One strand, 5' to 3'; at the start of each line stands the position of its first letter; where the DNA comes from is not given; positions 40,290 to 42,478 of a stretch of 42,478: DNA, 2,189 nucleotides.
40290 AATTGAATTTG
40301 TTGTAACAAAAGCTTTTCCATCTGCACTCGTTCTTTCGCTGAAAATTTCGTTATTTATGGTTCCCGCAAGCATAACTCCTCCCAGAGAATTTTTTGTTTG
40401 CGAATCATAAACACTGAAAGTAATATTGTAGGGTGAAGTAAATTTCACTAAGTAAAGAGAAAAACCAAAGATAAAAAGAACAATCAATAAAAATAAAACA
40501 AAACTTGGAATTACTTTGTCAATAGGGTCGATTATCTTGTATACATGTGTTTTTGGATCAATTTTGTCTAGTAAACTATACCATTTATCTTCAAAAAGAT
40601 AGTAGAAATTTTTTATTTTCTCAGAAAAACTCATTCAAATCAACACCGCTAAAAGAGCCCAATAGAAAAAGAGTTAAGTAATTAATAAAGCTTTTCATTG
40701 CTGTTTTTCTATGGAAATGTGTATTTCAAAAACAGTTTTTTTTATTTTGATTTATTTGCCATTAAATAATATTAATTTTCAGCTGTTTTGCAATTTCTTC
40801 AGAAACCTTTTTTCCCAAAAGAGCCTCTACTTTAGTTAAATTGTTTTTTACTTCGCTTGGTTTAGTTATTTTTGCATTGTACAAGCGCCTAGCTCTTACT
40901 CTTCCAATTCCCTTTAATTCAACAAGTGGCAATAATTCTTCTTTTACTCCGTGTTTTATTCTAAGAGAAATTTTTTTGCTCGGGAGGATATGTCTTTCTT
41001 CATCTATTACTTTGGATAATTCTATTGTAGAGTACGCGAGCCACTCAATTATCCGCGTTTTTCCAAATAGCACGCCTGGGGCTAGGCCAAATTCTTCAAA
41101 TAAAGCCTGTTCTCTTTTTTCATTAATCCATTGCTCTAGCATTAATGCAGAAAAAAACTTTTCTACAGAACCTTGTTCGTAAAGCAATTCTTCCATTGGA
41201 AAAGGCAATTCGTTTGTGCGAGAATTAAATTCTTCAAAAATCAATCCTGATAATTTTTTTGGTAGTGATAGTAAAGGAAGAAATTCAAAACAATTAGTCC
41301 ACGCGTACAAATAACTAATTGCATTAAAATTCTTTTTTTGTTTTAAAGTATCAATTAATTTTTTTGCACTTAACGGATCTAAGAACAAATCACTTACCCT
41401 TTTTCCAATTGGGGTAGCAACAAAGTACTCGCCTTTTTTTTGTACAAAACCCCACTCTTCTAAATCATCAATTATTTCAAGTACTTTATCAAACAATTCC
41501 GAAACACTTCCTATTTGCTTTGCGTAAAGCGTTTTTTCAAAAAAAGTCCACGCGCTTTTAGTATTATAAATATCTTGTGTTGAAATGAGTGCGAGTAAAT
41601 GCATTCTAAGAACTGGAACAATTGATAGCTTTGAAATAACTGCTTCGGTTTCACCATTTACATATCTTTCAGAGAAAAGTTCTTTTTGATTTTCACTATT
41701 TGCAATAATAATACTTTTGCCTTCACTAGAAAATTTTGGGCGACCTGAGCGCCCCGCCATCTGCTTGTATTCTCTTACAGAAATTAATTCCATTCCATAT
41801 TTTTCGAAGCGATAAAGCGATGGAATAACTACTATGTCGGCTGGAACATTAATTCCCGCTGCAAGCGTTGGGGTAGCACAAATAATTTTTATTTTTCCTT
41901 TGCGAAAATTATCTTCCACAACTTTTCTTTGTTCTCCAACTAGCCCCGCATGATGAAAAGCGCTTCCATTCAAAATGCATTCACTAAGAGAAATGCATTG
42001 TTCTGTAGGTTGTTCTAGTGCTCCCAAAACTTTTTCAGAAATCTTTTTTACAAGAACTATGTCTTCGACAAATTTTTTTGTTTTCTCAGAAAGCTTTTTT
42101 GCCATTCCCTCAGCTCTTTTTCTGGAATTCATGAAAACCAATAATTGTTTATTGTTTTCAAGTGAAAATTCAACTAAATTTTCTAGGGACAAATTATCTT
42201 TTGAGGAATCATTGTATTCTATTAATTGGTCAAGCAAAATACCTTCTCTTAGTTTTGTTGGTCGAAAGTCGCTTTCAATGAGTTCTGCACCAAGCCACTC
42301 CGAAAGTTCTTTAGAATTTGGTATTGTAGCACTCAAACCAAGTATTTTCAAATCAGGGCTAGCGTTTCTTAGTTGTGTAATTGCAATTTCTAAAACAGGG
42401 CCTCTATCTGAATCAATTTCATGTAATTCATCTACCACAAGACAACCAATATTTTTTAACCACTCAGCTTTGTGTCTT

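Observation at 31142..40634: Three-gene operon of giant surface proteins: candidate undescribed cell-surface/attachment apparatus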

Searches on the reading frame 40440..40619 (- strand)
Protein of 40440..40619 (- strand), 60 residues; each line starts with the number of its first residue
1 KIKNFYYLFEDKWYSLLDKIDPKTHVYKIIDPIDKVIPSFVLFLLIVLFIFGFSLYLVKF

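Call 56: search_protein_representatives(alignment_id=A4)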
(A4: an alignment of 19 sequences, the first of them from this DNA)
Query: 19 sequences, 60 profile positions. Proteins with E-value up to 0.001 (for the whole library): 797; up to 1e-10: 405; up to 1e-30: 0. The best 150 are listed.
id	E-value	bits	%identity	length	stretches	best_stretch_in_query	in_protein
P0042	1.6e-23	98.5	-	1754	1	1-60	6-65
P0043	3.7e-23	97.4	-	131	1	1-60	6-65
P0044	3.9e-23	97.3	-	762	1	2-60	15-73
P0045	3.9e-23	97.3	-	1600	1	2-60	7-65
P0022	4.7e-23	97.1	-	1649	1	2-60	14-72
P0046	4.7e-23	97.1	-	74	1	1-53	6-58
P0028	6.1e-23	96.7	-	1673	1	2-59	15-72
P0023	6.8e-23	96.5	-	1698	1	1-60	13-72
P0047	1.2e-22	95.7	-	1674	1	2-60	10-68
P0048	1.3e-22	95.6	-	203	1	2-60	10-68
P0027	1.3e-22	95.6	-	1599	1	1-60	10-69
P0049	1.4e-22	95.5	-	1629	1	2-59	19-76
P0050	2.6e-22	94.6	-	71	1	2-58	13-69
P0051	2.9e-22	94.5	-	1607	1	1-60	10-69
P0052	3.5e-22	94.3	-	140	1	2-57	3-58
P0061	4.0e-21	90.9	-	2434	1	2-59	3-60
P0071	1.4e-20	89.2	-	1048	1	2-58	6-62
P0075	1.6e-20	88.9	-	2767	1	2-58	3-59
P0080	2.7e-20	88.2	-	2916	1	1-57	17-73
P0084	4.1e-20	87.6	-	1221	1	2-59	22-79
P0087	5.1e-20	87.3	-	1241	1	2-58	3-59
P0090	6.3e-20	87.0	-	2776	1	1-58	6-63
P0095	9.2e-20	86.5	-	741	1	1-56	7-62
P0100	1.5e-19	85.8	-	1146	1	2-59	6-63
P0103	1.7e-19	85.6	-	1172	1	2-58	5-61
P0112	3.1e-19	84.8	-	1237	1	1-56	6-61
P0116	4.5e-19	84.3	-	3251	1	2-55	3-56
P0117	4.7e-19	84.2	-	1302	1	2-58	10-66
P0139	1.1e-18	83.1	-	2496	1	1-57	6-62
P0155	2.5e-18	81.9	-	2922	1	1-56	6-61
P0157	2.7e-18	81.8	-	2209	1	1-58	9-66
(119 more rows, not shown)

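Call 57: list_cluster_members(proteins=[P0042, P0061, P0075, P0080, P0116, P0090, P0071, P0100, P0139, P0155])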
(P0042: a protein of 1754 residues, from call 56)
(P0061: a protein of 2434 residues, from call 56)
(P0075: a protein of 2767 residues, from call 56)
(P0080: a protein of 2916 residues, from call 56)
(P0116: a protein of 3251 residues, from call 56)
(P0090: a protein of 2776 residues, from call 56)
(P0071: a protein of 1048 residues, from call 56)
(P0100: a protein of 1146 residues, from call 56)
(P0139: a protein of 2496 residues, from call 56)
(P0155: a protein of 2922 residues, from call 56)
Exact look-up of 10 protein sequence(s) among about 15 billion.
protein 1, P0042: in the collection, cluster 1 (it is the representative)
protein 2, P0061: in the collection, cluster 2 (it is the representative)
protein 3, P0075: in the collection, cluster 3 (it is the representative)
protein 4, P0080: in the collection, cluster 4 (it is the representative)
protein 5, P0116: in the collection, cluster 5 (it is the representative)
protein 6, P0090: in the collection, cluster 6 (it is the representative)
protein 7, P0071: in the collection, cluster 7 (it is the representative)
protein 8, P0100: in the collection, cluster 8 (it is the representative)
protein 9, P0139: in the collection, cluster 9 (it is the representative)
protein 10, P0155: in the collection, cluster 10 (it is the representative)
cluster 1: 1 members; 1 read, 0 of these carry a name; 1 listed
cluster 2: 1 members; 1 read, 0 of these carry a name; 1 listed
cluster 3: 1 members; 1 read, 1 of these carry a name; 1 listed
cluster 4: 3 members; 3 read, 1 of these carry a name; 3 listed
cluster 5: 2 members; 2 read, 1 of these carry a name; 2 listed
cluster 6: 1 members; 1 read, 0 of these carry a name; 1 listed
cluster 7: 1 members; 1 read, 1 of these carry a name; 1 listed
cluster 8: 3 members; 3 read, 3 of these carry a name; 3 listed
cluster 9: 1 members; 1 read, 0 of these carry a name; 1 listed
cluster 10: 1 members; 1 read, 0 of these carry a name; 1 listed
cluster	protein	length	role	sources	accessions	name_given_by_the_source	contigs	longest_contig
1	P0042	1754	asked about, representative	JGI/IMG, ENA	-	-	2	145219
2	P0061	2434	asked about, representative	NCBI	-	-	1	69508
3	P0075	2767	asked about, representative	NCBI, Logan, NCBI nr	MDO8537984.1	MAG: carboxypeptidase-like regulatory domain-containing protein [archaeon] | carboxypeptidase-like regulatory domain-containing protein [archaeon]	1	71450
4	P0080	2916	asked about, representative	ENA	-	-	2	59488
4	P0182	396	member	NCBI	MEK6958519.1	MAG: hypothetical protein AABW59_00575, partial [archaeon]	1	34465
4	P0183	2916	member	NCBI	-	-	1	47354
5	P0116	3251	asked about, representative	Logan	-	-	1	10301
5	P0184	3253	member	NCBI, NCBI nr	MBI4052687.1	MAG: carboxypeptidase regulatory-like domain-containing protein [Candidatus ... | carboxypeptidase regulatory-like domain-containing protein [Candidatus Diapherotrites ...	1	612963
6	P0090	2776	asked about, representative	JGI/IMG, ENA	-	-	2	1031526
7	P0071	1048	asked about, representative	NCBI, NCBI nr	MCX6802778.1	MAG: PKD domain-containing protein, partial [Candidatus Diapherotrites archaeon] | PKD domain-containing protein [Candidatus Diapherotrites archaeon]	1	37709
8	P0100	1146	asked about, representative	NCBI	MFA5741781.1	MAG: hypothetical protein WC874_02765, partial [Candidatus Izemoplasmatales bacterium]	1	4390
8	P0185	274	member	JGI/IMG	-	hypothetical protein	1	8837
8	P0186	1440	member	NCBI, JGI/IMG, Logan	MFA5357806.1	MAG: hypothetical protein WC308_02690 [archaeon] | hypothetical protein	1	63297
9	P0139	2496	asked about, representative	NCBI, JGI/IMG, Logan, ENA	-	-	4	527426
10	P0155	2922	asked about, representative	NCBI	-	-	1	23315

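Call 58: search_protein_families(library=pfam, proteins=[P0071, P0100, P0087, P0084, P0103, P0112, P0117, P0095, P0044], max_evalue=0.0001)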
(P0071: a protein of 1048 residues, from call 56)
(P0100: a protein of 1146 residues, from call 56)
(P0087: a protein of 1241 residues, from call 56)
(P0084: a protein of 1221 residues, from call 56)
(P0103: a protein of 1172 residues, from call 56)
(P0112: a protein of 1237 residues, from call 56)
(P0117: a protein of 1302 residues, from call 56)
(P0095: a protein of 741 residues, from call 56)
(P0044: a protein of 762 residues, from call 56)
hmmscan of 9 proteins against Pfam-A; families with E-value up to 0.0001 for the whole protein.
P0071 (1048 aa): 10 families
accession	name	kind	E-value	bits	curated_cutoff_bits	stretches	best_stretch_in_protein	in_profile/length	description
PF18911.6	PKD_4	-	8.7e-120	391.5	27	6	442-524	2-84/85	PKD domain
PF00801.26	PKD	-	3e-92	303.2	23.5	6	638-706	10-75/80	PKD domain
PF22352.2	K319L-like_PKD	-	9.7e-41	138.1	27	5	644-712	13-84/84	K319L-like, PKD domain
PF13620.12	CarboxypepD_reg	-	2.5e-17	63.4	32.3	1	261-341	1-81/82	Carboxypeptidase regulatory-like domain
PF21027.3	Sde0182_C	-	1.4e-16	61.3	27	0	644-701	1-54/83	Cellulose-binding protein Sde0182, C-terminal domain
PF18981.6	InlK_D3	-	7.3e-07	29.6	25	0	778-800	46-68/75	Internalin K domain (D3/D4)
PF17789.7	MG4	-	2.4e-06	28.1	24.7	0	261-309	17-65/95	Macroglobulin domain MG4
PF24025.1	Ig_DR_A0283-like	-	4.5e-06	27.3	27.1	0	259-314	5-62/102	DR_A0283-like, Ig-like domain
PF17210.9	SdrD_B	-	7.3e-06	26.6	29.7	0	268-324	18-74/112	SdrD B-like domain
PF17802.7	SpaA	-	6.1e-05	23.5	23.1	0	261-311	2-55/91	Prealbumin-like fold domain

P0100 (1146 aa): 0 families

P0087 (1241 aa): 8 families
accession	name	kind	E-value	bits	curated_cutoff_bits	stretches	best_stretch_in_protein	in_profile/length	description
PF13620.12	CarboxypepD_reg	-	3.8e-33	114.1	32.3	2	542-622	2-82/82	Carboxypeptidase regulatory-like domain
PF17802.7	SpaA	-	3.7e-11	43.5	23.1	0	458-511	10-64/91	Prealbumin-like fold domain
PF11974.14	bMG3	-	1.3e-10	41.6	34.9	0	550-594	24-73/103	Bacterial alpha-2-macroglobulin MG3 domain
PF02369.22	Big_1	-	3.1e-10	40.4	34.9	0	89-142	19-78/93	Bacterial Ig-like domain (group 1)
PF13715.12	CarbopepD_reg_2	-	1.3e-08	35.2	32.2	0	95-175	5-86/88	CarboxypepD_reg-like domain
PF17210.9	SdrD_B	-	2.9e-08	34.3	29.7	0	272-354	19-101/112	SdrD B-like domain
PF24025.1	Ig_DR_A0283-like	-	7.2e-07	29.9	27.1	0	359-419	7-66/102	DR_A0283-like, Ig-like domain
PF10577.15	FAM171A1-2-B_N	-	2.1e-05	24.4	31.2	0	542-605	3-68/254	FAM171A1/A2/B, N-terminal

P0084 (1221 aa): 8 families
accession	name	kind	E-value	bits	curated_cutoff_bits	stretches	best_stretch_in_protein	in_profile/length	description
PF13620.12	CarboxypepD_reg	-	8.7e-31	106.6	32.3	1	264-347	2-81/82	Carboxypeptidase regulatory-like domain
PF17802.7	SpaA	-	2e-13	50.8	23.1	0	269-347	8-87/91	Prealbumin-like fold domain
PF17210.9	SdrD_B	-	1.5e-06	28.8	29.7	0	365-416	19-70/112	SdrD B-like domain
PF13715.12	CarbopepD_reg_2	-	2.9e-06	27.7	32.2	0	94-164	5-77/88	CarboxypepD_reg-like domain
PF24025.1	Ig_DR_A0283-like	-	3.6e-05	24.5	27.1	0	448-511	8-71/102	DR_A0283-like, Ig-like domain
PF02369.22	Big_1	-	5.1e-05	23.7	34.9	0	441-486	13-60/93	Bacterial Ig-like domain (group 1)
PF08308.17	PEGA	-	8e-05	22.9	20.8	0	310-349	31-69/71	PEGA domain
PF22902.2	NOMO1-like_9th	-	9.9e-05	22.5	27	0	367-421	10-66/75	BOS complex subunit NOMO1-like, beta sandwich domain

P0103 (1172 aa): 5 families
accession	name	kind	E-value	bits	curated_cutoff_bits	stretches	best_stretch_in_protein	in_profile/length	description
PF13620.12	CarboxypepD_reg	-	1.9e-19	70.2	32.3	2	249-330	2-81/82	Carboxypeptidase regulatory-like domain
PF17802.7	SpaA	-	3.6e-08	33.9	23.1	0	248-327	2-86/91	Prealbumin-like fold domain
PF11974.14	bMG3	-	2.3e-06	27.9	34.9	0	258-295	25-60/103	Bacterial alpha-2-macroglobulin MG3 domain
PF17210.9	SdrD_B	-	8.3e-05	23.2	29.7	0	253-316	16-77/112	SdrD B-like domain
PF02369.22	Big_1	-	8.9e-05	23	34.9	0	73-124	23-80/93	Bacterial Ig-like domain (group 1)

P0112 (1237 aa): 5 families
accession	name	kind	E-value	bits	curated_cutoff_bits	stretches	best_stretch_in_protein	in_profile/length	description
PF13620.12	CarboxypepD_reg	-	9.8e-43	144.8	32.3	4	251-329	2-81/82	Carboxypeptidase regulatory-like domain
PF13715.12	CarbopepD_reg_2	-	6.8e-14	52.1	32.2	0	954-1032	1-67/88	CarboxypepD_reg-like domain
PF02369.22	Big_1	-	2.2e-08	34.5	34.9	0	424-500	11-89/93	Bacterial Ig-like domain (group 1)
PF17802.7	SpaA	-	5.3e-08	33.4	23.1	0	258-317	12-76/91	Prealbumin-like fold domain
PF17210.9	SdrD_B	-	5.2e-06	27.1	29.7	0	261-312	23-74/112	SdrD B-like domain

P0117 (1302 aa): 3 families
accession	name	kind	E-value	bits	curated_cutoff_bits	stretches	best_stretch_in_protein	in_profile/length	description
PF13620.12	CarboxypepD_reg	-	8.4e-19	68.1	32.3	0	487-540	2-54/82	Carboxypeptidase regulatory-like domain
PF02369.22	Big_1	-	4.6e-14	52.7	34.9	0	121-168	19-71/93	Bacterial Ig-like domain (group 1)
PF17210.9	SdrD_B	-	8.8e-06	26.3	29.7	0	492-554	17-77/112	SdrD B-like domain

P0095 (741 aa): 5 families
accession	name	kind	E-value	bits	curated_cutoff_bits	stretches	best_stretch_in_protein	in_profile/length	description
PF13620.12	CarboxypepD_reg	-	7.2e-33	113.2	32.3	3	256-334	1-81/82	Carboxypeptidase regulatory-like domain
PF13715.12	CarbopepD_reg_2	-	3.7e-12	46.5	32.2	0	349-408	4-58/88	CarboxypepD_reg-like domain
PF02369.22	Big_1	-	1.1e-10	41.9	34.9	1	431-501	11-83/93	Bacterial Ig-like domain (group 1)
PF17802.7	SpaA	-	4.9e-08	33.5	23.1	0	444-496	6-57/91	Prealbumin-like fold domain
PF17210.9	SdrD_B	-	1.8e-05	25.3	29.7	0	267-311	23-67/112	SdrD B-like domain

P0044 (762 aa): 0 families

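Call 68: search_protein_families(library=pfam, proteins=[P0157], max_evalue=0.01)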
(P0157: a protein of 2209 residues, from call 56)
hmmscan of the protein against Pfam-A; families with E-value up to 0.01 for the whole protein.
P0157 (2209 aa): 7 families
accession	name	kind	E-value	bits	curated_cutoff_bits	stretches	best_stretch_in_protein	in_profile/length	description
PF13620.12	CarboxypepD_reg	-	4.1e-23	82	32.3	2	257-327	10-79/82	Carboxypeptidase regulatory-like domain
PF17802.7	SpaA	-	6.5e-07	29.9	23.1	1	251-301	5-57/91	Prealbumin-like fold domain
PF02369.22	Big_1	-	1.7e-06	28.5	34.9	0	73-115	20-67/93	Bacterial Ig-like domain (group 1)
PF17210.9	SdrD_B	-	4.6e-05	24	29.7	1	258-309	21-71/112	SdrD B-like domain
PF24025.1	Ig_DR_A0283-like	-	0.00011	22.9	27.1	1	249-308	9-68/102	DR_A0283-like, Ig-like domain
PF17789.7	MG4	-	0.00011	22.7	24.7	0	72-114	16-60/95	Macroglobulin domain MG4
PF13715.12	CarbopepD_reg_2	-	0.0024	18.3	32.2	0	989-1035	24-66/88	CarboxypepD_reg-like domain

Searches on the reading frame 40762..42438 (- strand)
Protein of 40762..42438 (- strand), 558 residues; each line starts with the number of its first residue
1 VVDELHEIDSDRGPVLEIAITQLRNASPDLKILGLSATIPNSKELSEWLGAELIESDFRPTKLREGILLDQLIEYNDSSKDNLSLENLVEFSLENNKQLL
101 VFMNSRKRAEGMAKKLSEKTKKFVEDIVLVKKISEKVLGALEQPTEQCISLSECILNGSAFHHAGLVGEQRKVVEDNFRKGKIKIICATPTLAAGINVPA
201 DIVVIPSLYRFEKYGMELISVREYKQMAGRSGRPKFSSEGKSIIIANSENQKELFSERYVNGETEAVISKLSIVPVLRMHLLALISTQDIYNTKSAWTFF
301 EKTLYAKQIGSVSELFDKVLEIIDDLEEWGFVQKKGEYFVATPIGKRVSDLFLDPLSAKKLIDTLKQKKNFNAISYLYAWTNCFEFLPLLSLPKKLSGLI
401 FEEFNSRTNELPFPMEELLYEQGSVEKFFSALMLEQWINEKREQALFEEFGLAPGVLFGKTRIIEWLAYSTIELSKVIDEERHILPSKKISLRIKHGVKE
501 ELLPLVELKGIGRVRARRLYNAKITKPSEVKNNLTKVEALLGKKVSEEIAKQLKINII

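Call 7: search_protein_families(library=pfam, proteins=[window:40762-42438:-], max_evalue=0.001)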
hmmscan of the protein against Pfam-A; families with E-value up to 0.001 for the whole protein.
window:40762-42438:- (558 aa): 3 families
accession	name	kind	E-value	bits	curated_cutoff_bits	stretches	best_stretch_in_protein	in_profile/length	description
PF21280.2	Helicase_dom4_arc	-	3.1e-17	63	27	1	398-497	24-125/125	Archaeal helicase, domain 4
PF00271.37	Helicase_C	-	7.8e-12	45.9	23.5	1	160-234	43-109/110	Helicase conserved C-terminal domain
PF00270.35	DEAD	-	0.00044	20.5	26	0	2-42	123-164/167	DEAD/DEAH box helicase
